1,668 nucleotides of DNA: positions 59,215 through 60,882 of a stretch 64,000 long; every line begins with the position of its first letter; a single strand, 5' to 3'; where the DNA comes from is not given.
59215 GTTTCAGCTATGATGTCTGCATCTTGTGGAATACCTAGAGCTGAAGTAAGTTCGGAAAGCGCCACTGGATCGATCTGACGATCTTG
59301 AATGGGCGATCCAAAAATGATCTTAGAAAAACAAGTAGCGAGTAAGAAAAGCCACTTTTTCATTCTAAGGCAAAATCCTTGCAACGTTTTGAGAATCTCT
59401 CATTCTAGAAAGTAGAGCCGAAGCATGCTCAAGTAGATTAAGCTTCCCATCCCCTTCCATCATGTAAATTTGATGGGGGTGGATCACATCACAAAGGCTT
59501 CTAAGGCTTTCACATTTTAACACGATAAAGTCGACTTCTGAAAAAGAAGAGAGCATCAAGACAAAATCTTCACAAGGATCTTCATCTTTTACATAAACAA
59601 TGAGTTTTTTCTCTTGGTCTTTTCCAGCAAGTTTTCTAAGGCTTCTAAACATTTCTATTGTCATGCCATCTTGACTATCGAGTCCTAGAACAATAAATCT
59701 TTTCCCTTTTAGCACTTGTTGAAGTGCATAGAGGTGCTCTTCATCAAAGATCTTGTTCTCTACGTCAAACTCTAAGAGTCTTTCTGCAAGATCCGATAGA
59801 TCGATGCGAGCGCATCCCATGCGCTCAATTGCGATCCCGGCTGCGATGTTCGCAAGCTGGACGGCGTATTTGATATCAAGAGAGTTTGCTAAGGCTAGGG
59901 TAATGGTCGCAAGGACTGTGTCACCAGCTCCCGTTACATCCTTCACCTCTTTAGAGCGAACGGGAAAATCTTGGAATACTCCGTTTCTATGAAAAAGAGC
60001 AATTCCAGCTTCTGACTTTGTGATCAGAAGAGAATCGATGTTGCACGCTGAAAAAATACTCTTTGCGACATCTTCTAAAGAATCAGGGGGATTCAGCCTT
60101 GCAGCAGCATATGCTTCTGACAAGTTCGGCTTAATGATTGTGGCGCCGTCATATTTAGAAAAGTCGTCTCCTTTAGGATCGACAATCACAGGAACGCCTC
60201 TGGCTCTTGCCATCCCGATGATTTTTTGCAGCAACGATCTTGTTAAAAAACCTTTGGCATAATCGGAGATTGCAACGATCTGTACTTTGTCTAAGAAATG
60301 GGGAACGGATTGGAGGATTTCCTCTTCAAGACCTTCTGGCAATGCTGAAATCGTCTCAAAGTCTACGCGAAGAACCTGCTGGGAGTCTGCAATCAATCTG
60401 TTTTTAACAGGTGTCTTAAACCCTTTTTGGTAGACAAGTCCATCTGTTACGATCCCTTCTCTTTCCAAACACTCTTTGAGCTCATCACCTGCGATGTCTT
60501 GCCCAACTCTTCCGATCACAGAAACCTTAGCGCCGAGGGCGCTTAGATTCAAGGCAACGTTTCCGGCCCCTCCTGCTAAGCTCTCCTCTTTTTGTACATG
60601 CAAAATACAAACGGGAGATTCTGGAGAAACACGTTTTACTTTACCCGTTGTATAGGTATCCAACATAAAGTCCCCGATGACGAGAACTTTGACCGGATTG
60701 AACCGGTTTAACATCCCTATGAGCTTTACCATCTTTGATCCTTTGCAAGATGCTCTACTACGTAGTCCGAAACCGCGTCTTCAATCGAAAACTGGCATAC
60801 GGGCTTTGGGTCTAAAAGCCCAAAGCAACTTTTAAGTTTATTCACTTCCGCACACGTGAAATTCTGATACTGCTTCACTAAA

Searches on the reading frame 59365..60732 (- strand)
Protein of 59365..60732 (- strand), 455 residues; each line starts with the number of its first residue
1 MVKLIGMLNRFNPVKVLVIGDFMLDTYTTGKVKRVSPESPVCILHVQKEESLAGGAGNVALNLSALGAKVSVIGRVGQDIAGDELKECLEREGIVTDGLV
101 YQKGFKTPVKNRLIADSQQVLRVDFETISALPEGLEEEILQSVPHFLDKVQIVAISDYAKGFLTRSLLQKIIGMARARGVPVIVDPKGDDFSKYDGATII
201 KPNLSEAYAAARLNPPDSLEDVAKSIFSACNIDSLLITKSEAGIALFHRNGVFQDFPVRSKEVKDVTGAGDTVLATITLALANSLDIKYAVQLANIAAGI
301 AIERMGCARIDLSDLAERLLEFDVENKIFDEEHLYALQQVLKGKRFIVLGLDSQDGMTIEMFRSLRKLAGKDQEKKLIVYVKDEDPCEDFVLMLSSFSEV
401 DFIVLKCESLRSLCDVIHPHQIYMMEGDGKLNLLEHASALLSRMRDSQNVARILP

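Call 49: search_protein_families(library=ncbifam, proteins=[window:59365-60732:-], max_evalue=0.00001)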
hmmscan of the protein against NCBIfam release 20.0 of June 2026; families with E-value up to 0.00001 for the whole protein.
window:59365-60732:- (455 aa): 20 families
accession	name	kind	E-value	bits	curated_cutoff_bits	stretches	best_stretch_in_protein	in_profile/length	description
TIGR02198.1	rfaE_dom_I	equivalog_domain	3e-105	351.8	345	1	9-318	3-313/315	D-glycero-beta-D-manno-heptose-7-phosphate kinase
NF008454.0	PRK11316.1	equivalog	4.9e-85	285.9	521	1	8-340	5-335/475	bifunctional D-glycero-beta-D-manno-heptose-7-phosphate kinase/D-glycero-beta-D-manno-heptose 1-phosphate adenylyltransferase HldE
TIGR03168.1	1-PFK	subfamily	5.1e-23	81.5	216.4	1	45-317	26-297/305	hexose kinase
TIGR03828.1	pfkB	equivalog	1.1e-20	74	292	1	45-317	26-297/305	1-phosphofructokinase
TIGR02152.1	D_ribokin_bact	equivalog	1.3e-20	73.9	299.65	1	16-308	1-287/298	ribokinase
TIGR04382.1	myo_inos_iolC_N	equivalog_domain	1.6e-17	63.8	300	2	49-111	30-92/309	5-dehydro-2-deoxygluconokinase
NF006957.1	PRK09434.1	equivalog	2.1e-13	50.5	450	1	53-107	26-81/302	fructokinase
NF008353.0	PRK11142.1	equivalog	4.5e-12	46.1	341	1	53-307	38-289/307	ribokinase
NF053626.1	RibKinHalex1628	equivalog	6.9e-12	45.5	330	1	47-309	32-280/293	ATP-dependent ribose-1-phosphate kinase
NF010033.0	PRK13508.1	equivalog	4e-11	42.7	469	1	46-298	28-280/309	tagatose-6-phosphate kinase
NF041164.1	NucKinThplmales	equivalog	3.2e-10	39.7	450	1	230-304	199-274/295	nucleoside kinase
TIGR01231.1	lacC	equivalog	6.6e-10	38.7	409.55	1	46-286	28-269/310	tagatose-6-phosphate kinase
NF007068.0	PRK09513.1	equivalog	1.1e-09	37.9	432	1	53-324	39-308/312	1-phosphofructokinase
NF007632.0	PRK10294.1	equivalog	1.7e-09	37.4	353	1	53-302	38-286/310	6-phosphofructokinase II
NF047869.1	myo_kin_aldol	exception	6.9e-09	34.6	600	0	51-97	37-83/586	bifunctional 5-dehydro-2-deoxygluconokinase/5-dehydro-2-deoxyphosphogluconate aldolase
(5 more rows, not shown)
